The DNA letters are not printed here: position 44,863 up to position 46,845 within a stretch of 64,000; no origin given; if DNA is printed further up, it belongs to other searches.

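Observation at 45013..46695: Polytopic membrane domain + [2Fe-2S] ferredoxin + class III cyclase: a probable redox-sensing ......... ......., immediately downstream of the ISC operon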

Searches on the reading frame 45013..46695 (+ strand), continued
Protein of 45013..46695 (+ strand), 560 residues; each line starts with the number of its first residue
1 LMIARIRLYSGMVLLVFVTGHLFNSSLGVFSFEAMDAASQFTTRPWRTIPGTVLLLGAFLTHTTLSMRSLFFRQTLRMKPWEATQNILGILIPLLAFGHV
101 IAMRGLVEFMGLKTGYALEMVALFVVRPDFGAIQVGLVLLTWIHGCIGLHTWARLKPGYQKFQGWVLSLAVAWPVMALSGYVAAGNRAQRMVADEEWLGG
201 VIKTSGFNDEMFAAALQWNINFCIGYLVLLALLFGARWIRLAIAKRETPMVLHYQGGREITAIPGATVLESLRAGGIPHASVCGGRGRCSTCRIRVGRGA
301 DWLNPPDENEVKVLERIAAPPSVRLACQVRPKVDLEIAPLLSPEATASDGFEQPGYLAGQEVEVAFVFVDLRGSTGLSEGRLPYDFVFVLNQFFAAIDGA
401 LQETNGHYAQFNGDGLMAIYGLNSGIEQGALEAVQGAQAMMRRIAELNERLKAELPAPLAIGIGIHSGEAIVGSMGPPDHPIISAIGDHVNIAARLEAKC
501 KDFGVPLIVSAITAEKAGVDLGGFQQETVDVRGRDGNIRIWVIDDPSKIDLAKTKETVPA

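Call 13: search_solved_structures(query=window:45016-46692:+, max_evalue=0.01, show_alignments=3)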
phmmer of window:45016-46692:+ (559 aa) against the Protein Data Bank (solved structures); distinct sequences matched with E-value up to 0.01: 66 (the best 60 are shown).
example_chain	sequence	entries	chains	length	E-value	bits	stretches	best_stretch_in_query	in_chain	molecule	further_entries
2w01_A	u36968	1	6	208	2.4e-20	76.2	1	357-542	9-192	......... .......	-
6fht_A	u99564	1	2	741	3.8e-19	72.3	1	356-542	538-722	Bacteriophytochrome,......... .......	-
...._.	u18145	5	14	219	2.3e-12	49.9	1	363-542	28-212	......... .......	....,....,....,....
1wc1_A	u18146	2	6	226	3.5e-12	49.3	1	363-542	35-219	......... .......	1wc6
3r5g_A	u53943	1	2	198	3.4e-10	42.7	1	356-503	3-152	CyaB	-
5mbg_A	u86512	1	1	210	1.9e-09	40.2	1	357-544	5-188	Beta subunit of photoactivated adenylyl cyclase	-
5mbh_A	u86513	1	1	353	8.6e-09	38.1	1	358-544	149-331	Beta subunit of photoactivated adenylyl cyclase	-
5mbk_A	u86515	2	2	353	8.7e-09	38.1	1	358-544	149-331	Beta subunit of photoactivated adenylyl cyclase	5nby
5m27_A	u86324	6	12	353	8.7e-09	38.1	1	358-544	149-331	Beta subunit of photoactivated adenylyl cyclase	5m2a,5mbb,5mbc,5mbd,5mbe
5mbj_A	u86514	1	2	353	8.7e-09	38.1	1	358-544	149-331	Beta subunit of photoactivated adenylyl cyclase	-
9bcv_A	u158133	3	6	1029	1.1e-08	37.7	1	363-542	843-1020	Atrial natriuretic peptide receptor 1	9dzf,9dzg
9dzh_A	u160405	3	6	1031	1.1e-08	37.7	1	363-542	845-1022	Atrial natriuretic peptide receptor 1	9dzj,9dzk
9bcl_A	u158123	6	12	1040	1.1e-08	37.7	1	363-542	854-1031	Atrial natriuretic peptide receptor 1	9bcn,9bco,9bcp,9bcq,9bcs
5x4t_A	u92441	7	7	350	1.4e-08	37.3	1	359-544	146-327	Photoactivated adenylyl cyclase | Family 3 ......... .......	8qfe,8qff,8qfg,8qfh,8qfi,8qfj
9f1z_A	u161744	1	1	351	1.4e-08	37.3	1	359-544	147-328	Family 3 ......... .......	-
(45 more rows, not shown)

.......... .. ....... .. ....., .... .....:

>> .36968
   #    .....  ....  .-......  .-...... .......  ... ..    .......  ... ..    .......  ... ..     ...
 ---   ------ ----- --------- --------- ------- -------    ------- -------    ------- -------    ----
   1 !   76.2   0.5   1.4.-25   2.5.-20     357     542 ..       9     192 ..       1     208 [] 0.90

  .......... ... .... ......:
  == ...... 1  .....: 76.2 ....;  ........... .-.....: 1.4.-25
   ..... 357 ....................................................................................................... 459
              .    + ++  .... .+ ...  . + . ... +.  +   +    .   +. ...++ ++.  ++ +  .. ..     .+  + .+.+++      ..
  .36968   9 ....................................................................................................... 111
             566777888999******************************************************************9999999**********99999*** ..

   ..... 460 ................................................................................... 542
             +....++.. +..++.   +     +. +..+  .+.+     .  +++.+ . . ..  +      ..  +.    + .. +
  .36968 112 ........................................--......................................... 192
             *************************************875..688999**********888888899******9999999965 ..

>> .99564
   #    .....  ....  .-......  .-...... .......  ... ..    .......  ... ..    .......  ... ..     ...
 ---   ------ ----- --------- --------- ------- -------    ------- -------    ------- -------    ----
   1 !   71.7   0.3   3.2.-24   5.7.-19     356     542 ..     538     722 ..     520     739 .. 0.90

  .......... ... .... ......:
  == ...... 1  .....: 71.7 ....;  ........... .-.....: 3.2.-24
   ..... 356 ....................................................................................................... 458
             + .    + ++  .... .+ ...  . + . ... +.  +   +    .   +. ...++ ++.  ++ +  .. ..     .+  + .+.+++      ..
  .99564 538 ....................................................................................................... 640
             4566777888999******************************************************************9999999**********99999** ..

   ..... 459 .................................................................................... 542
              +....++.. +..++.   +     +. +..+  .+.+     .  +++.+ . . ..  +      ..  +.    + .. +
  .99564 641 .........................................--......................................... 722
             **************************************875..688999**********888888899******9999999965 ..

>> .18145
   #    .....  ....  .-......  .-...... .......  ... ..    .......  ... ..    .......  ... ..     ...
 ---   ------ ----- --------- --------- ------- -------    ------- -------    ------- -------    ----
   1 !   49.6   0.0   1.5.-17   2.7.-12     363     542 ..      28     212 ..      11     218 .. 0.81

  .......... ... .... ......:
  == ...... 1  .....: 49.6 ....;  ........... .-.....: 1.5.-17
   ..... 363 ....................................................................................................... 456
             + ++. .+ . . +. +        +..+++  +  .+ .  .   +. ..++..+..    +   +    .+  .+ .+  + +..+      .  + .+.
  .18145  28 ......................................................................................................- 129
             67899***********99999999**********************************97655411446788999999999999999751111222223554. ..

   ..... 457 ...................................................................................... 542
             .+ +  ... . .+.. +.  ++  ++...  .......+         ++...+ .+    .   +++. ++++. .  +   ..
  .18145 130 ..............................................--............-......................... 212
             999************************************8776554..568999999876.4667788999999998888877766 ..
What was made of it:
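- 45763..46026 (+): Fer2 [2Fe-2S] domain (residues 250-337). It follows TM6 after about 4 residues. Ligands are Cys282 (45859-45861), Cys288 (45877-45879), Cys291 (45886-45888) and Cys326 (45991-45993). PDB matches are NqrF, then putidaredoxin/adrenodoxin (call 13).
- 46090..46641 (+): Class III (IIIb-like) cyclase catalytic domain (residues 359-542). Metal-binding Asp369 and Asp413. Transition-state Asn490 and Arg494. Specificity pair Gln409 (46240-46242) and Ser483 (46462-46464). Residue-level alignment to Cya2 (2W01) and CyaC (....) (call 13).
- On Class III nucleotidyl cyclase (Pfam PF00211): D369, D413, N490 and R494 align with those of CyaC and Cya2 (call 13).
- Closest known: Cya2 guanylate cyclase of Synechocystis. 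Same: The metal-binding Asp pair and the Asn/Arg transition-state pair align (call 13).
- Closest known: Cya2 guanylate cyclase of Synechocystis. Different: Cya2 has Glu/Gly, CyaC has Lys/Thr, and this protein has Gln/Ser (call 13).
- Gln409 aligns with the specificity Lys of CyaC and the specificity Glu of the guanylate cyclase Cya2, which is the closest solved homolog (E 2e-20) (call 13).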

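Call 34: find_encoding_contigs(protein=P0003, flank=8000, max_places=1)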
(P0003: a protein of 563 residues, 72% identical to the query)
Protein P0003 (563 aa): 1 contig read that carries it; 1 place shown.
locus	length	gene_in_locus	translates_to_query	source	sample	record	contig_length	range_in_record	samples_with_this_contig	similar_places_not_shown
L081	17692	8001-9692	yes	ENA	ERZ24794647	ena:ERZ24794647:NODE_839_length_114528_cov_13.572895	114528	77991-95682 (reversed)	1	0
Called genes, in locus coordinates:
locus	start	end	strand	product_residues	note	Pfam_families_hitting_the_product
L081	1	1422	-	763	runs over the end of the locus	PF13185:GAF_2, PF01590:GAF, PF05524:PEP-utilisers_N, PF00391:PEP-utilizers, PF02896:PEP-utilizers_C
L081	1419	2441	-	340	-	PF00478:IMPDH (faint), PF03060:NMO, PF05690:ThiG (weak)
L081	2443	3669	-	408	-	PF00696:AA_kinase, PF01842:ACT, PF22468:ACT_9, PF22629:ACT_AHAS_ss (faint), PF13840:ACT_7, PF22468:ACT_9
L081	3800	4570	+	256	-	PF13489:Methyltransf_23, PF02353:CMAS, PF01209:Ubie_methyltran (weak), PF05175:MTS (weak), PF13847:Methyltransf_31, PF08241:Methyltransf_11, PF08242:Methyltransf_12, PF13649:Methyltransf_25, +1 more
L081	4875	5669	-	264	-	PF00378:ECH_1, PF16113:ECH_2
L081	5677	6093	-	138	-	PF06676:DUF1178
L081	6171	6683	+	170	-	PF13489:Methyltransf_23, PF13649:Methyltransf_25, PF08241:Methyltransf_11 (weak)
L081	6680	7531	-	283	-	PF00795:CN_hydrolase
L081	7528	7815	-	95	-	PF00462:Glutaredoxin, PF13417:GST_N_3 (weak)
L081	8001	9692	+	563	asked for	PF00111:Fer2, PF00211:Guanylate_cyc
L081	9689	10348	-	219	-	PF13489:Methyltransf_23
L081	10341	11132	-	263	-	PF18912:DZR_2, PF00156:Pribosyltran (weak)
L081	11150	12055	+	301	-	PF13489:Methyltransf_23 (weak), PF08241:Methyltransf_11, PF13649:Methyltransf_25 (weak), PF13847:Methyltransf_31 (weak)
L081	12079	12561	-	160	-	PF00293:NUDIX, PF14815:NUDIX_4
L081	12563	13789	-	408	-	PF01960:ArgJ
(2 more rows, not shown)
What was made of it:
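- One unlinked relative has a divergently transcribed glutaredoxin next to it (call 34).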

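Call 35: find_encoding_contigs(protein=P0008, flank=8000, max_places=1)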
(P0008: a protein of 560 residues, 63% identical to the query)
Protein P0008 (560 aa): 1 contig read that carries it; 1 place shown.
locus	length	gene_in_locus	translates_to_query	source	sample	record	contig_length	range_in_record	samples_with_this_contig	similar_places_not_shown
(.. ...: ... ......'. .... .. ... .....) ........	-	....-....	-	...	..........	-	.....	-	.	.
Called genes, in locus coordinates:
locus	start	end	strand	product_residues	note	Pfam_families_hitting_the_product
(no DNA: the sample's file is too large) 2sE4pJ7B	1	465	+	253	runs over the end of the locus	PF06426:SATase_N (weak), PF00132:Hexapep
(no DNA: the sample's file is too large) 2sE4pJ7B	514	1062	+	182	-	PF02082:Rrf2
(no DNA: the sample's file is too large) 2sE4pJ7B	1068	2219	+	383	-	PF00155:Aminotran_1_2, PF00266:Aminotran_5, PF01212:Beta_elim_lyase (weak), PF01041:DegT_DnrJ_EryC1 (faint)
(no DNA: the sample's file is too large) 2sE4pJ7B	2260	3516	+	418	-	PF00266:Aminotran_5, PF00155:Aminotran_1_2 (weak), PF01041:DegT_DnrJ_EryC1 (weak), PF01212:Beta_elim_lyase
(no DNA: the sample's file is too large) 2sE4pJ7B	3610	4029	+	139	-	PF01592:NifU_N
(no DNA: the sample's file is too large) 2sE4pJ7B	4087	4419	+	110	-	PF01521:Fe-S_biosyn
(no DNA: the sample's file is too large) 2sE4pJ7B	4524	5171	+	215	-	PF07743:HSCB_C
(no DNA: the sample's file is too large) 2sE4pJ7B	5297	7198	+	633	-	PF00012:HSP70, PF06723:MreB_Mbl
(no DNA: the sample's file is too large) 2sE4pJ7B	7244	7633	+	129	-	PF00111:Fer2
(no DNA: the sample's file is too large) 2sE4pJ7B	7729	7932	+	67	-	PF04384:Fe-S_assembly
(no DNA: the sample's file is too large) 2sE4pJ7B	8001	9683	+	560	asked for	PF00111:Fer2, PF00211:Guanylate_cyc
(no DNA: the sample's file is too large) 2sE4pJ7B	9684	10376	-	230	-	PF01323:DSBA, PF13192:Thioredoxin_3 (faint), PF13462:Thioredoxin_4 (faint)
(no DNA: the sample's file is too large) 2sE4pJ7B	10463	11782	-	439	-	PF00072:Response_reg (weak), PF00990:GGDEF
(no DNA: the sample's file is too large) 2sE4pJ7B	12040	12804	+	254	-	PF23441:SDR, PF00106:adh_short, PF08659:KR, PF13561:adh_short_C2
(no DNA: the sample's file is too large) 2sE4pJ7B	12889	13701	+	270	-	PF13443:HTH_26 (weak)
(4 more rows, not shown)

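Call 36: find_encoding_contigs(protein=P0010, flank=8000, max_places=1)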
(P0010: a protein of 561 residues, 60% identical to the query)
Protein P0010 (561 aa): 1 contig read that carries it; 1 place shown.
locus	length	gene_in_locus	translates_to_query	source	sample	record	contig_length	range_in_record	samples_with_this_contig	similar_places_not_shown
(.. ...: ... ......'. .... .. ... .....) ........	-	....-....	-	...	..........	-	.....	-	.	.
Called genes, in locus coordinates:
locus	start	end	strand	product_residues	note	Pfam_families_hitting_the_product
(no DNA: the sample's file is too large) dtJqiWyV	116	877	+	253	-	PF06426:SATase_N (weak), PF00132:Hexapep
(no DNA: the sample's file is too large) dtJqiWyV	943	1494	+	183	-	PF02082:Rrf2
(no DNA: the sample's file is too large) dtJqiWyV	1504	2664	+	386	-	PF00155:Aminotran_1_2, PF00266:Aminotran_5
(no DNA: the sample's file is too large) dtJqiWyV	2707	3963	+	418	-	PF00266:Aminotran_5, PF01041:DegT_DnrJ_EryC1 (weak), PF01212:Beta_elim_lyase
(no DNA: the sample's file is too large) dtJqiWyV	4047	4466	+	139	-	PF01592:NifU_N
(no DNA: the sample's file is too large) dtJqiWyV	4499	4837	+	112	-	PF01521:Fe-S_biosyn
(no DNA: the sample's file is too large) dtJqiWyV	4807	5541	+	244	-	PF07743:HSCB_C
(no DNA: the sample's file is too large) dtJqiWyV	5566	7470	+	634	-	PF00012:HSP70, PF06723:MreB_Mbl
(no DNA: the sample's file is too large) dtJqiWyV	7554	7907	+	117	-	PF00111:Fer2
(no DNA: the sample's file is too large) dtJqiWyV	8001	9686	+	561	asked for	PF00111:Fer2, PF00211:Guanylate_cyc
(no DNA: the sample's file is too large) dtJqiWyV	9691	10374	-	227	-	PF01323:DSBA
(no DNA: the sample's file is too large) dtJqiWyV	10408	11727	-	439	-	PF00072:Response_reg (weak), PF00990:GGDEF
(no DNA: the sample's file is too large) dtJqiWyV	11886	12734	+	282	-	PF23441:SDR (weak), PF00106:adh_short, PF08659:KR, PF13561:adh_short_C2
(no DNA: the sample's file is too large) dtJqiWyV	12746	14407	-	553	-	PF00501:AMP-binding, PF13193:AMP-binding_C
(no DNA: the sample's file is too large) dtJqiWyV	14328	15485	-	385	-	PF01168:Ala_racemase_N, PF14031:D-ser_dehydrat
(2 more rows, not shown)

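Call 37: find_encoding_contigs(protein=P0015, flank=8000, max_places=1)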
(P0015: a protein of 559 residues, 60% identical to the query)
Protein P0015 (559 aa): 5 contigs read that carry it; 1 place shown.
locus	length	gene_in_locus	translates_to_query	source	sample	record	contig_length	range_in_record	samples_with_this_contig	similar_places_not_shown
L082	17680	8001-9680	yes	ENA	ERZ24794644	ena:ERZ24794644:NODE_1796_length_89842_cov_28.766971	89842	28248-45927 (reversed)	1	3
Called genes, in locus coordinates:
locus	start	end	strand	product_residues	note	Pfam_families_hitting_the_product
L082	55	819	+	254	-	PF06426:SATase_N (weak), PF14602:Hexapep_2 (faint), PF00132:Hexapep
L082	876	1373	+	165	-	PF02082:Rrf2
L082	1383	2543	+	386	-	PF00266:Aminotran_5, PF01212:Beta_elim_lyase (weak), PF00155:Aminotran_1_2 (weak)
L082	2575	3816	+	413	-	PF00266:Aminotran_5, PF01041:DegT_DnrJ_EryC1 (weak), PF01212:Beta_elim_lyase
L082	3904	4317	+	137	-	PF01592:NifU_N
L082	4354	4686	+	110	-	PF01521:Fe-S_biosyn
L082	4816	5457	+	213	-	PF07743:HSCB_C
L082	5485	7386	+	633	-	PF00012:HSP70, PF06723:MreB_Mbl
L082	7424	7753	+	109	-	PF00111:Fer2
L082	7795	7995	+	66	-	PF04384:Fe-S_assembly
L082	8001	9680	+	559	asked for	PF00111:Fer2, PF00211:Guanylate_cyc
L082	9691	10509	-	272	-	PF00149:Metallophos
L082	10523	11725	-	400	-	PF00108:Thiolase_N, PF00109:ketoacyl-synt (weak), PF02803:Thiolase_C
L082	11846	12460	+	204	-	PF00132:Hexapep (weak), PF25084:LbH_EIF2B (faint), PF25087:GMPPB_C, PF00132:Hexapep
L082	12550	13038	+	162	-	PF01590:GAF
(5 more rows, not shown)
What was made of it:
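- Gaps are as short as 5 nt (call 37).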

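Call 38: find_encoding_contigs(protein=P0016, flank=8000, max_places=1)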
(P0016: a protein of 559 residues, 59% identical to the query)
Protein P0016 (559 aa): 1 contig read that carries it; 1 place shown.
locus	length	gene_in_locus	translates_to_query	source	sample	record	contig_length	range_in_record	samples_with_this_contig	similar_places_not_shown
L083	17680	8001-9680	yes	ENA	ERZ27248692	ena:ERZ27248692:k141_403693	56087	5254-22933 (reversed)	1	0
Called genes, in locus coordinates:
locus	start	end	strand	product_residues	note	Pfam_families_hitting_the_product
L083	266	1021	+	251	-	PF06426:SATase_N (weak), PF00132:Hexapep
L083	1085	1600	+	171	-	PF02082:Rrf2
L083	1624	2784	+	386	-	PF00155:Aminotran_1_2, PF00266:Aminotran_5, PF01212:Beta_elim_lyase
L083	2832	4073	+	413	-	PF00266:Aminotran_5, PF01041:DegT_DnrJ_EryC1 (weak), PF01212:Beta_elim_lyase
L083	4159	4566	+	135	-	PF01592:NifU_N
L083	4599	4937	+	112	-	PF01521:Fe-S_biosyn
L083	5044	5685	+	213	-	PF07743:HSCB_C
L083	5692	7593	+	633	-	PF00012:HSP70, PF06723:MreB_Mbl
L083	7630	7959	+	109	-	PF00111:Fer2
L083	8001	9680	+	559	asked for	PF00111:Fer2, PF00211:Guanylate_cyc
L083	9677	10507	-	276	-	PF00149:Metallophos, PF12850:Metallophos_2 (faint)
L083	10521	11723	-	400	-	PF00108:Thiolase_N, PF00109:ketoacyl-synt (weak), PF02803:Thiolase_C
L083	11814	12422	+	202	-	PF00132:Hexapep (weak), PF25084:LbH_EIF2B (faint), PF25087:GMPPB_C (weak), PF00132:Hexapep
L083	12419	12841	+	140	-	-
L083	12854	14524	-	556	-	PF00501:AMP-binding, PF13193:AMP-binding_C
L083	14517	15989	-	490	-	PF00724:Oxidored_FMN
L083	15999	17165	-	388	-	PF02771:Acyl-CoA_dh_N, PF02770:Acyl-CoA_dh_M, PF00441:Acyl-CoA_dh_1, PF08028:Acyl-CoA_dh_2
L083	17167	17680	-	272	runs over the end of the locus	PF00378:ECH_1, PF16113:ECH_2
